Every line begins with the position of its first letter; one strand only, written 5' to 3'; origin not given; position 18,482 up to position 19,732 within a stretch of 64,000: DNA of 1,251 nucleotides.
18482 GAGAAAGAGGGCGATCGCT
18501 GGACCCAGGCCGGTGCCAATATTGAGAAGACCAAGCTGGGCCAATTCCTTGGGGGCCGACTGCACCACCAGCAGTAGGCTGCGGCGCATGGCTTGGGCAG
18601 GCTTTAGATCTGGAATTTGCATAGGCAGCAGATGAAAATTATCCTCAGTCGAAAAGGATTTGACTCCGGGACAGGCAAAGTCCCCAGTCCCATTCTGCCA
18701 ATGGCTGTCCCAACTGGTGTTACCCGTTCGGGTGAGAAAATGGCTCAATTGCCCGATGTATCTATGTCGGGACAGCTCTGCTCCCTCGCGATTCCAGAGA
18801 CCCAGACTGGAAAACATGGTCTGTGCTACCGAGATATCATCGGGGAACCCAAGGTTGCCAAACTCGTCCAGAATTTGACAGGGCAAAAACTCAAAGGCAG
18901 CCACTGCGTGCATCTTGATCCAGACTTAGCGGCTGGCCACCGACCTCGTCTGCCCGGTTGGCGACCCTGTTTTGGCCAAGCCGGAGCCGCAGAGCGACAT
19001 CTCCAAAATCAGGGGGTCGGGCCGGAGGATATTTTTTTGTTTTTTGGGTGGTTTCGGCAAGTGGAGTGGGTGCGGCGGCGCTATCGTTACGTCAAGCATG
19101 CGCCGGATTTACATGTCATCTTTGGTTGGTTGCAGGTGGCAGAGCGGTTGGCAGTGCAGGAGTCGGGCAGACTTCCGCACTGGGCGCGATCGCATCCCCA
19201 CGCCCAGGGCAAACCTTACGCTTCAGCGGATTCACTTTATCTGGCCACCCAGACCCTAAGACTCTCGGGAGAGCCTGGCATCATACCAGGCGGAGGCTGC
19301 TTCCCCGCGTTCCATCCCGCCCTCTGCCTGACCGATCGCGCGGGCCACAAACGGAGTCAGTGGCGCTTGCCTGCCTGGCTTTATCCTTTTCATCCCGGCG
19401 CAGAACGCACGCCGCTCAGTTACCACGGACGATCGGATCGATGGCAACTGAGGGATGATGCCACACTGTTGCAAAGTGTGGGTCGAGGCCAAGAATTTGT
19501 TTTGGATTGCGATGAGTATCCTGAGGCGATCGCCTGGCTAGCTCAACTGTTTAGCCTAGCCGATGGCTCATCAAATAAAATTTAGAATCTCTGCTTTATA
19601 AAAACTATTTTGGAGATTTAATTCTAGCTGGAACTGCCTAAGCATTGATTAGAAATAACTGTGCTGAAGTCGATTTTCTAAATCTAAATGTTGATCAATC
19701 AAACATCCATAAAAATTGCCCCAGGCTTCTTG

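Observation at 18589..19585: Unknown 317-aa ORF starting 10 bp from the divergent start of an ABC exporter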

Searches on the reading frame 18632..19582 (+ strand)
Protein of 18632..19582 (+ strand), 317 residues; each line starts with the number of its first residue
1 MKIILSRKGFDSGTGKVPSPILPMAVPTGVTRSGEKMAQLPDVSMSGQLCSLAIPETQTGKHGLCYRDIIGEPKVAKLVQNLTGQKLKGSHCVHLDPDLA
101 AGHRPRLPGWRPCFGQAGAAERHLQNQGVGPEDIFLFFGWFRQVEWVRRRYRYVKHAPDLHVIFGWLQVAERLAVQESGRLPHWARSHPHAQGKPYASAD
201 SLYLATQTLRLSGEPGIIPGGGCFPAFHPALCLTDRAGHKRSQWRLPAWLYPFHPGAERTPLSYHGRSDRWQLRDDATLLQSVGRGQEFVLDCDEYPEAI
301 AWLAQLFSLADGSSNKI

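Call 3: search_protein_families(library=pfam, proteins=[window:18632-19582:+], max_evalue=0.1)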
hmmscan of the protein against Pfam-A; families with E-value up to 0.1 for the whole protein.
window:18632-19582:+ (317 aa): 1 family
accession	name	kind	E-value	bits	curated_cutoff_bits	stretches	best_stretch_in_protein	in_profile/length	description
PF18754.6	Nmad3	-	4.5e-69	233.3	27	2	46-292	23-247/247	Nucleotide modification associated domain 3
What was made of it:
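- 18632..19585 (+): Nmad3-family gene (317 aa plus stop). Pfam PF18754 at 233.3 bits, E 4.5e-69 (call 3).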

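Call 4: search_protein_families(library=ncbifam, proteins=[window:18632-19582:+], max_evalue=0.1)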
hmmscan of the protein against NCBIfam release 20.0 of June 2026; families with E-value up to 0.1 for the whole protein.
window:18632-19582:+ (317 aa): 0 families

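Call 6: find_homologous_proteins(query=window:18632-19582:+)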
Query window:18632-19582:+ (317 aa): 6738 proteins with E <= 0.001 among 8000 candidates; the best 120 are listed.
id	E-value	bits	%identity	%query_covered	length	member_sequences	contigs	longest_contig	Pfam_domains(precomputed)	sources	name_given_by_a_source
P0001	1.4e-220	750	100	100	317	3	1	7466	PF18754.7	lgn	-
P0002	6.4e-144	497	70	100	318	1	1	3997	PF18754.7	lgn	-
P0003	5.9e-92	327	52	98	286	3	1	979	PF18754.7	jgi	-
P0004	1.1e-91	326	52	97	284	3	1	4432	PF18754.7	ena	-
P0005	3.0e-91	324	51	97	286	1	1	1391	PF18754.7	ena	-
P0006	3.8e-90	321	54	97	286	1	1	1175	PF18754.7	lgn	-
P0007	2.4e-89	318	51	98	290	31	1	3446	PF18754.7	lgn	-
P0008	3.2e-89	318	52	97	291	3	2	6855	PF18754.7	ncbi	-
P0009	4.1e-89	317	52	98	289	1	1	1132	PF18754.7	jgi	jgi:hypothetical protein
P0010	6.5e-89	317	53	98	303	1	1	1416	PF18754.7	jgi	jgi:hypothetical protein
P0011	8.2e-89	316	52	98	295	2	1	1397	PF18754.7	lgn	-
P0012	1.3e-88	316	49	97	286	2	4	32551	PF18754.7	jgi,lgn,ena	jgi:hypothetical protein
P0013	1.7e-88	315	53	98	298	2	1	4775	PF18754.7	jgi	jgi:Nucleotide modification associated domain 3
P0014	1.8e-88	315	53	97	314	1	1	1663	PF18754.7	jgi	-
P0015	2.0e-88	315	51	98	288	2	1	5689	PF18754.7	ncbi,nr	ncbi:MAG: hypothetical protein JOZ18_09370 [Chloroflexi bacterium]|nr:hypothetical protein [Chlorofl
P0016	3.5e-88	314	50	98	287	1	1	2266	PF18754.7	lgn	-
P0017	3.6e-88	314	51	97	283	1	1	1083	PF18754.7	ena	-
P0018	3.9e-88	314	52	97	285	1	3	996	PF18754.7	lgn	-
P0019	4.6e-88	314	50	98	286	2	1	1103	PF18754.7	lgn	-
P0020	5.0e-88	314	50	94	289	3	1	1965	PF18754.7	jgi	jgi:hypothetical protein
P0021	6.9e-88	313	49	97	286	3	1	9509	PF18754.7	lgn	-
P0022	1.1e-87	312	51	97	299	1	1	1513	PF18754.7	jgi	jgi:hypothetical protein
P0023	1.5e-87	312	51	97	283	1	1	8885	PF18754.7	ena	-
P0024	1.6e-87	312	51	97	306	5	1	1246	PF18754.7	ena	-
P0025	1.7e-87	312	51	99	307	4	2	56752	PF18754.7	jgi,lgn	-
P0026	1.8e-87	312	53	97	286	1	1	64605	PF18754.7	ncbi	-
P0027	1.9e-87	312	52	98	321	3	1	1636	PF18754.7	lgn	-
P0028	2.5e-87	311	52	98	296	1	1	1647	PF18754.7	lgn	-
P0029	3.5e-87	311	54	98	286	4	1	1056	PF18754.7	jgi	jgi:hypothetical protein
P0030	4.1e-87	311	52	97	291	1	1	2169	PF18754.7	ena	-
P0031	4.2e-87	311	52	97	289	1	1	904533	PF18754.7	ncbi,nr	ncbi:MAG: hypothetical protein IPM39_09230 [Chloroflexi bacterium]|nr:hypothetical protein [Chlorofl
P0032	7.4e-87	310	49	99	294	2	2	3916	PF18754.7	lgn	-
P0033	9.6e-87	309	50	98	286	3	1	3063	PF18754.7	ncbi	-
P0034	1.1e-86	309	52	97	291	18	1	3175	PF18754.7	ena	-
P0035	1.2e-86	309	50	98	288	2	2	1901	PF18754.7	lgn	-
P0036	1.8e-86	309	50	98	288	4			PF18754.7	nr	nr:hypothetical protein [Ktedonobacteraceae bacterium]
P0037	2.6e-86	308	53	97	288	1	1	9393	PF18754.7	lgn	-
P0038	3.4e-86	308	52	97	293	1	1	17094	PF18754.7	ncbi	ncbi:MAG: hypothetical protein R6X34_10405 [Chloroflexota bacterium]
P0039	3.8e-86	307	48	98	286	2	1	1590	PF18754.7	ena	-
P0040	3.9e-86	307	52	97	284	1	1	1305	PF18754.7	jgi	jgi:hypothetical protein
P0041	4.5e-86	307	50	100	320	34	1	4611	PF18754.7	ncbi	ncbi:MAG: hypothetical protein ACJ795_23245 [Ktedonobacteraceae bacterium]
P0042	5.5e-86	307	49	99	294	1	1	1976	PF18754.7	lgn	-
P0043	5.7e-86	307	51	94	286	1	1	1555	PF18754.7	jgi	jgi:Nucleotide modification associated domain 3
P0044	7.2e-86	307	49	97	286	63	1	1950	PF18754.7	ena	-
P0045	7.7e-86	306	50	98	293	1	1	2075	PF18754.7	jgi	jgi:hypothetical protein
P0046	8.4e-86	306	51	97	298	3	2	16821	PF18754.7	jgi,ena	-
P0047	9.3e-86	306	50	97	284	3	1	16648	PF18754.7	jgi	jgi:hypothetical protein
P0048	1.6e-85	305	51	98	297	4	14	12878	PF18754.7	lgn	-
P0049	2.3e-85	305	50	97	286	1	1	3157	PF18754.7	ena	-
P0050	2.3e-85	305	50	98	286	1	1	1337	PF18754.7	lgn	-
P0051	2.7e-85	305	51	97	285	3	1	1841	PF18754.7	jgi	-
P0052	2.7e-85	305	49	100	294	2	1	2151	PF18754.7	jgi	jgi:hypothetical protein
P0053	3.7e-85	304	52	97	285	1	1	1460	PF18754.7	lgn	-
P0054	3.8e-85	304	50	97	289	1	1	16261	PF18754.7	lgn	-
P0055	4.0e-85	304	52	97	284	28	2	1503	PF18754.7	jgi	-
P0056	7.0e-85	303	50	98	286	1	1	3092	PF18754.7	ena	-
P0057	9.5e-85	303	51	97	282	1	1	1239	PF18754.7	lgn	-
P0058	1.2e-84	303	51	97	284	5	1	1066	PF18754.7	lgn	-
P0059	1.2e-84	303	50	98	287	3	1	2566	PF18754.7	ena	-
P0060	1.5e-84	302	50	97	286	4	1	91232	PF18754.7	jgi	jgi:hypothetical protein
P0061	1.5e-84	302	49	99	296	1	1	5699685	PF18754.7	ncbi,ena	-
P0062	1.9e-84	302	49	98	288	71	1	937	PF18754.7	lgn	-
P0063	2.0e-84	302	51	97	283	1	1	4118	PF18754.7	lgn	-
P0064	2.3e-84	302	51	97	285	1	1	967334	PF18754.7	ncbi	-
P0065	2.5e-84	301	50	97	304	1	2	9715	PF18754.7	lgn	-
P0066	2.6e-84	301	50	98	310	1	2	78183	PF18754.7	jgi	jgi:Nucleotide modification associated domain 3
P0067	2.6e-84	301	50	97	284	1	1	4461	PF18754.7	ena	-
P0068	3.1e-84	301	51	97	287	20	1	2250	PF18754.7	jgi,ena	-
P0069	3.4e-84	301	52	97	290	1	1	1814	PF18754.7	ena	-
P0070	3.9e-84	301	50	99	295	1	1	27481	PF18754.7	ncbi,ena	-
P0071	4.9e-84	301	48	97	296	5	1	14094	PF18754.7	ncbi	ncbi:MAG TPA: hypothetical protein VF043_24780 [Ktedonobacteraceae bacterium]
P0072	5.0e-84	301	50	98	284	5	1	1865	PF18754.7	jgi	-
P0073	5.6e-84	300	50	97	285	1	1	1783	PF18754.7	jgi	jgi:Nucleotide modification associated domain 3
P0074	5.9e-84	300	51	97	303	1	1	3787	PF18754.7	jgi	jgi:hypothetical protein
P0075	6.3e-84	300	51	98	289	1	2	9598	PF18754.7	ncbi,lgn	-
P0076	6.5e-84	300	50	97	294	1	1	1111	PF18754.7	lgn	-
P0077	6.8e-84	300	51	97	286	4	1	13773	PF18754.7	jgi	jgi:hypothetical protein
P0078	7.3e-84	300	50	97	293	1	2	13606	PF18754.7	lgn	-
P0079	8.0e-84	300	49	97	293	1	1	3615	PF18754.7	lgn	-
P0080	8.4e-84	300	52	97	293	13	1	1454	PF18754.7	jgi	jgi:hypothetical protein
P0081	9.4e-84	300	51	100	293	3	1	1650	PF18754.7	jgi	jgi:hypothetical protein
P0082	9.9e-84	300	48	98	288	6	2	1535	PF18754.7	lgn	-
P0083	1.1e-83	299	51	97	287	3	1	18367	PF18754.7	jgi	-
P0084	1.1e-83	299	51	97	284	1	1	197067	PF18754.7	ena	-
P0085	1.1e-83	299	48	97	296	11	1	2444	PF18754.7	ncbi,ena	-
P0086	1.2e-83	299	51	97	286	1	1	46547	PF18754.7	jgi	jgi:Nucleotide modification associated domain 3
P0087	1.6e-83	299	49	97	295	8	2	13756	PF18754.7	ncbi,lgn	-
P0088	2.1e-83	298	51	97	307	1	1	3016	PF18754.7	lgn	-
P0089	2.3e-83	298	49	97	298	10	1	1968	PF18754.7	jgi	jgi:hypothetical protein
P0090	2.4e-83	298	48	98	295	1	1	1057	PF18754.7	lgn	-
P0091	2.5e-83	298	51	97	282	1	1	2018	PF18754.7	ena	-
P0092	4.7e-83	297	48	97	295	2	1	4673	PF18754.7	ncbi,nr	ncbi:MAG TPA: hypothetical protein VJ761_00505 [Ktedonobacteraceae bacterium]|nr:hypothetical protei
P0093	4.8e-83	297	49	98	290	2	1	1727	PF18754.7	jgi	jgi:hypothetical protein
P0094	6.6e-83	297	50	97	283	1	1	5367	PF18754.7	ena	-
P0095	6.7e-83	297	49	97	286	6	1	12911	PF18754.7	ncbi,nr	ncbi:MAG TPA: hypothetical protein VFQ36_24585 [Ktedonobacteraceae bacterium]|nr:hypothetical protei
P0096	7.4e-83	297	49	97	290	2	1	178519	PF18754.7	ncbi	-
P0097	8.8e-83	296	50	97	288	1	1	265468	PF18754.7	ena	-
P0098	9.5e-83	296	51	97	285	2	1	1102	PF18754.7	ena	-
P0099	9.8e-83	296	48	97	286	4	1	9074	PF18754.7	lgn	-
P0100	1.2e-82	296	47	97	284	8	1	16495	PF18754.7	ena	-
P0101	1.4e-82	296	50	97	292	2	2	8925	PF18754.7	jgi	jgi:hypothetical protein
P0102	1.6e-82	296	49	98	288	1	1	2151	PF18754.7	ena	-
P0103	1.9e-82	295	50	97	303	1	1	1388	PF18754.7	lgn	-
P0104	1.9e-82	295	48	97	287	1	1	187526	PF18754.7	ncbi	-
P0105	2.1e-82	295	53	98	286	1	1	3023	PF18754.7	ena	-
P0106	2.5e-82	295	50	96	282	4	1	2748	PF18754.7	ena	-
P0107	2.5e-82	295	50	97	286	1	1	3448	PF18754.7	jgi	jgi:Nucleotide modification associated domain 3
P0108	2.6e-82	295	50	97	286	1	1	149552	PF18754.7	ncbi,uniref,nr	ncbi:hypothetical protein PN498_20705 [Oscillatoria sp. CS-180]|uniref:Nmad3 family putative nucleot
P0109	2.6e-82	295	47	98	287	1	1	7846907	PF18754.7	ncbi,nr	ncbi:hypothetical protein BZZ01_07015 [Nostocales cyanobacterium HT-58-2]|nr:hypothetical protein BZ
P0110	2.7e-82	295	50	97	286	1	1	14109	PF18754.7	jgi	jgi:hypothetical protein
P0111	2.8e-82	295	49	97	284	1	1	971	PF18754.7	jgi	jgi:hypothetical protein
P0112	3.0e-82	295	50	99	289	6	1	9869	PF18754.7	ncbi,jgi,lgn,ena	-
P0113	4.2e-82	294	50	97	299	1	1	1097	PF18754.7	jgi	jgi:hypothetical protein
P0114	5.4e-82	294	47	98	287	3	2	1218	PF18754.7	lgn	-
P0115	5.4e-82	294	49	97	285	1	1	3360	PF18754.7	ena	-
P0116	5.5e-82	294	51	84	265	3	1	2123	PF18754.7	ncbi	-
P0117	6.3e-82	294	49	97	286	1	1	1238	PF18754.7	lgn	-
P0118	7.7e-82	293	49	97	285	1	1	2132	PF18754.7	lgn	-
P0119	7.7e-82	293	49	99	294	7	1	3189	PF18754.7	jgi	jgi:hypothetical protein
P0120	1.0e-81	293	49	97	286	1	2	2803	PF18754.7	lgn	-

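Call 15: find_related_loci(query=A1, collection=genome_contigs, flank=10000)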
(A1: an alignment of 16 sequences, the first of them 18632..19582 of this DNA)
Query A1 (317 aa) in genome_contigs; peptide patterns used: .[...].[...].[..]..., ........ (x = any residue, [..] = any of these).
599 stretches matched a pattern (row limit reached: there are more); 555 encode a relative of the query (tblastn E <= 1e-3); the best 80 are kept; 80 distinct loci.
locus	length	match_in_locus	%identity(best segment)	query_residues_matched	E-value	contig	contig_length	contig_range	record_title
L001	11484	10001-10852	52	1-308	2e-91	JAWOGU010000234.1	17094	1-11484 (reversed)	MAG: Chloroflexota bacterium isolate CWP4-1.bin.112 k191_3649852, whole genome shotgun sequence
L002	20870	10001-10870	49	1-313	2e-90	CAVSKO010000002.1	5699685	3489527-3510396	MAG: Blastocatellia bacterium isolate MFD09212.bin.1.217 genome assembly, contig: contig_268, whole genome shotgun seque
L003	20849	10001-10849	49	1-308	5e-88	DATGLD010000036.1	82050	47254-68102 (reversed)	MAG TPA_asm: Ktedonobacteraceae bacterium isolate SMAG_U9877 k141_605229, whole genome shotgun sequence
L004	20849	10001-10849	51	1-308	8e-88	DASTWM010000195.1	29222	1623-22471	MAG TPA_asm: Roseiflexaceae bacterium isolate SMAG_U2388 k141_330788, whole genome shotgun sequence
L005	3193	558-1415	51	1-311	1e-88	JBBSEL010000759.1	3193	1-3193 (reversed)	MAG: Chloroflexia bacterium isolate LS1_sbin.44 LS1_sbin.44_K_1492714_L_3193_cov_8.4528, whole genome shotgun sequence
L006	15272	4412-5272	49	1-308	4e-87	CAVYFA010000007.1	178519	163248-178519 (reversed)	MAG: uncultured Chloroflexia bacterium isolate MFD09603.bin.2.172 genome assembly, contig: contig_2537, whole genome sho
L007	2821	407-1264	51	1-309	5e-88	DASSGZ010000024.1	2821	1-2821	MAG TPA_asm: Chloroflexia bacterium isolate SMAG_U1046 k141_1527741, whole genome shotgun sequence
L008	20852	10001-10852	48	1-307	4e-84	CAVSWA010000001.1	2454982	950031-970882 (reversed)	MAG: uncultured Chloroflexia bacterium isolate MFD05705.bin.2.108 genome assembly, contig: contig_16145, whole genome sh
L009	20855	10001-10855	48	1-308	1e-83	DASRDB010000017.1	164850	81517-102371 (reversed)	MAG TPA_asm: Ktedonobacteraceae bacterium isolate SMAG_U9968 k141_368875, whole genome shotgun sequence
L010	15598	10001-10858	51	1-308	3e-83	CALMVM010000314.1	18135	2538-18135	MAG TPA_asm: uncultured Verrucomicrobia bacterium isolate SRR13685152_bin.38_CONCOCT_v1.1_MAG genome assembly, contig: N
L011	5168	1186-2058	47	1-317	5e-83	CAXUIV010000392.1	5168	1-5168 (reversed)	MAG TPA_asm: uncultured bacterium isolate public_SRR14722086_metawrap_bin.3 genome assembly, contig: public_SRR14722086_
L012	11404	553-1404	49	1-312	4e-83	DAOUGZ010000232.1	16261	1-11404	MAG TPA_asm: Anaerolineae bacterium isolate R89_281 k165_941386, whole genome shotgun sequence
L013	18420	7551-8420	47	1-315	2e-82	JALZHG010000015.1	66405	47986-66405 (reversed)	MAG: Chloroflexota bacterium isolate PEA bin11 SC8832_NODE_16_length_66405_cov_1.403286, whole genome shotgun sequence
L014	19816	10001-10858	47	1-310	7e-82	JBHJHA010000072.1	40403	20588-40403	MAG: Leptolyngbyaceae cyanobacterium isolate sb_S12C1667 S12Ck141_569939, whole genome shotgun sequence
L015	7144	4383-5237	46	1-308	2e-79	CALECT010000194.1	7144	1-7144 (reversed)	MAG: uncultured Pseudanabaenaceae cyanobacterium isolate R2_Bin_Bin_165_1 genome assembly, contig: c_000002800229, whole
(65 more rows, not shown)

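Call 20: predict_structure(alignment_id=A2)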
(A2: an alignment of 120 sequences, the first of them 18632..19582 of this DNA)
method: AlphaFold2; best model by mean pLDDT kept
length: 317 residues; sequences in the alignment: 120
mean_pLDDT: 90.8   pTM: 0.90
mean pLDDT of the five models: 90.8, 90.3, 89.3, 89.0, 88.4
residues with pLDDT >= 90: 247; 70-90: 46; 50-70: 21; < 50: 3
segments of 3 or more residues with pLDDT < 50: none
pLDDT, mean of each block of 10 residues (from residue 1): 94 86 76 56 75 88 92 95 96 95 95 97 97 97 95 95 98 96 95 94 97 88 96 94 95 86 91 95 88 95 95 65
secondary structure, 60 per line:
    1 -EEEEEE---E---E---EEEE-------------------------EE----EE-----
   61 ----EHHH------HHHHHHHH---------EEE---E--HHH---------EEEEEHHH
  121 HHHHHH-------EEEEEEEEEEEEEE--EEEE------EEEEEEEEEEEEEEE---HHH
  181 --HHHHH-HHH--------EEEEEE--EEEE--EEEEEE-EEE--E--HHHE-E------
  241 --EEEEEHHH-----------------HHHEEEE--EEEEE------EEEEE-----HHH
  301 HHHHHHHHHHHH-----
elements in order: E2-7 E19-22 H75-82 E92-94 E113-117 H118-126 E134-147 E150-153 E160-174 H183-187 E200-205 E208-211 E214-219 E221-223 E243-247 E271-274 E277-281 E288-292 H298-312
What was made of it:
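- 18701..18766 (+): Lineage-specific 22-residue insertion (residues 24-45), probably a flexible loop. It is the lowest-confidence part of the model, with block pLDDT 56-76 (call 20).
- AF2 pLDDT 90.8, pTM 0.90 (call 20).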

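Call 24: search_protein_representatives(protein=window:18632-19582:+)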
Query: 317 residues. Proteins with E-value up to 0.001 (for the whole library): 1938; up to 1e-10: 1448; up to 1e-30: 513. The best 150 are listed.
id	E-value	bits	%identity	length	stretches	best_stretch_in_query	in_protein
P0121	4.3e-77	276.0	51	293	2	48-311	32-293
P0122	1.3e-76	274.5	59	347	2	64-306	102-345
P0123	3.2e-75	269.9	53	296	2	46-307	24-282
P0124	4.5e-69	249.7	49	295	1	44-308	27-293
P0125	3.4e-68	246.8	47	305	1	1-308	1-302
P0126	1.2e-67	245.0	49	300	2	46-308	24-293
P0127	1.3e-67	244.8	51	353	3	46-193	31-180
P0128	2.2e-66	240.8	51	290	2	47-309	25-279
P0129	8.2e-66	239.0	49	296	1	1-310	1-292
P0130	1.9e-65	237.7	50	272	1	75-307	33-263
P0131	4.4e-65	236.6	50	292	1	1-308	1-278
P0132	7.3e-65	235.8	47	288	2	47-310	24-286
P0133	9.1e-65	235.5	49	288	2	47-308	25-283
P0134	1.4e-64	234.9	47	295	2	46-309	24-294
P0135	2.4e-64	234.1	49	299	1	74-308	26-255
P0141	3.5e-63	230.3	48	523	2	62-307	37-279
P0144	4.3e-62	226.7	50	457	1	1-307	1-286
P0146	1.5e-61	224.9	50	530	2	74-307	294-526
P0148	5.1e-61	223.2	46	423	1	2-307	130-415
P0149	8.1e-61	222.5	49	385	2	67-316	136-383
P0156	2.5e-59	217.7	46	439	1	1-313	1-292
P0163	1.5e-58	215.1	42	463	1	1-307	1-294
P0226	1.1e-52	195.8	45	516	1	83-309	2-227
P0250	1.9e-50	188.4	47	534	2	62-306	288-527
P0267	2.0e-49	185.1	50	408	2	91-307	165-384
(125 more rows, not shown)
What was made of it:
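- More than 6,738 homologues (call 6) and 1,938 clusters at 50% identity (call 24).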

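Call 25: search_protein_families(library=pfam, proteins=[P0141, P0144, P0146, P0148, P0156, P0163, P0226, P0250, P0267, P0149], max_evalue=0.01)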
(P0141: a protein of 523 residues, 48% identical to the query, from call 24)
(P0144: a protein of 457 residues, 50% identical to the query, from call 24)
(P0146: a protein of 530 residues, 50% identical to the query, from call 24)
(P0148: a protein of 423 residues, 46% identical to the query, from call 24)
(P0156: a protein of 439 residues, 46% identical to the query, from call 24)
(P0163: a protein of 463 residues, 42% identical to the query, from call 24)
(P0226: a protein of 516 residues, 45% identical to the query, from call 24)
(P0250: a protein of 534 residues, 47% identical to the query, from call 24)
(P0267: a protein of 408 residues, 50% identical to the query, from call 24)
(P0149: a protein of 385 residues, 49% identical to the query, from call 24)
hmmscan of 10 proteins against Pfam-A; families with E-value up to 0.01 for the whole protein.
P0141 (523 aa): 2 families
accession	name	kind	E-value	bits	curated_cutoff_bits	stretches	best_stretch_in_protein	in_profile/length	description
PF18754.6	Nmad3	-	1.1e-73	248.3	27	1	2-264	1-247/247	Nucleotide modification associated domain 3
PF18753.6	Nmad2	-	5.4e-32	111.4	26.1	1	334-516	2-193/200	Nucleotide modification associated domain 2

P0144 (457 aa): 1 family
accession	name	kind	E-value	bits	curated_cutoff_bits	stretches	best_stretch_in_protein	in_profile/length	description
PF18754.6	Nmad3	-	3.2e-68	230.4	27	1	2-270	1-246/247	Nucleotide modification associated domain 3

P0146 (530 aa): 2 families
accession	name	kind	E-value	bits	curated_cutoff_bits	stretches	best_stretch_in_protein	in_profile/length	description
PF18754.6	Nmad3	-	2e-69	234.4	27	1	246-511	1-247/247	Nucleotide modification associated domain 3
PF18753.6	Nmad2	-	1.3e-53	182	26.1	1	3-182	2-195/200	Nucleotide modification associated domain 2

P0148 (423 aa): 1 family
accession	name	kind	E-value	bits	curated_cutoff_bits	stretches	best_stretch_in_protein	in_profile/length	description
PF18754.6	Nmad3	-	3.1e-71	240.3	27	1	130-400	1-247/247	Nucleotide modification associated domain 3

P0156 (439 aa): 1 family
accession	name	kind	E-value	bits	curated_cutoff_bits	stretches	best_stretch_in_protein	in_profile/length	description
PF18754.6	Nmad3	-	4.1e-67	226.8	27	1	2-272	1-247/247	Nucleotide modification associated domain 3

P0163 (463 aa): 1 family
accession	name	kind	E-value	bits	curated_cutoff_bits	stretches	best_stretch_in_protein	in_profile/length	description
PF18754.6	Nmad3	-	7e-66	222.8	27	1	2-278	1-246/247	Nucleotide modification associated domain 3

P0226 (516 aa): 1 family
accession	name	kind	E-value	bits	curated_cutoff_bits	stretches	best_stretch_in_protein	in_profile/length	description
PF18754.6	Nmad3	-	1.1e-50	173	27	1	1-210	58-247/247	Nucleotide modification associated domain 3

P0250 (534 aa): 2 families
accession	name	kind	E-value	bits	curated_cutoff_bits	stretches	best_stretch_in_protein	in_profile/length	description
PF18754.6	Nmad3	-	4.5e-72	243.1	27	1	251-513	1-247/247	Nucleotide modification associated domain 3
PF18753.6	Nmad2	-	3.2e-24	86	26.1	1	1-175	1-183/200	Nucleotide modification associated domain 2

P0267 (408 aa): 1 family
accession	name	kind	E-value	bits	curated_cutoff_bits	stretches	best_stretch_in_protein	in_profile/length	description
PF18754.6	Nmad3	-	3.1e-75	253.4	27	1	100-369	1-247/247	Nucleotide modification associated domain 3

P0149 (385 aa): 1 family
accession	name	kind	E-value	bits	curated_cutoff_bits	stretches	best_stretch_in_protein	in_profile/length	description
PF18754.6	Nmad3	-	8.7e-75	252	27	1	95-358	1-246/247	Nucleotide modification associated domain 3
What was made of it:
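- Fusions P0141, P0146 and P0250 (call 25).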

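Call 34: search_protein_families(library=padloc, proteins=[window:18632-19582:+, P0146, P0141], max_evalue=0.01)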
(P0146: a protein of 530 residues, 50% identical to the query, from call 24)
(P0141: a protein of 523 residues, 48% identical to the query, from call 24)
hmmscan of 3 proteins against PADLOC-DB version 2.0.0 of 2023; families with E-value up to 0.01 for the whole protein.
window:18632-19582:+ (317 aa): 0 families

P0146 (530 aa): 0 families

P0141 (523 aa): 0 families
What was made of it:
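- On Known anti-phage defence systems (PADLOC-DB v2): No PADLOC hit for the window protein or for Nmad2-Nmad3 fusions (call 34).
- No PADLOC model matches (call 34).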

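Call 35: search_protein_families(library=phrogs, proteins=[window:18632-19582:+, P0146], max_evalue=0.01)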
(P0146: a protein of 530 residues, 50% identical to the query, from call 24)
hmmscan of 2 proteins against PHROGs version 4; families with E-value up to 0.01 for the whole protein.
window:18632-19582:+ (317 aa): 0 families

P0146 (530 aa): 0 families
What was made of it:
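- Tried and rejected: NCBIfam, PADLOC and PHROGs: no hit for the protein (calls 4, 34, 35).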
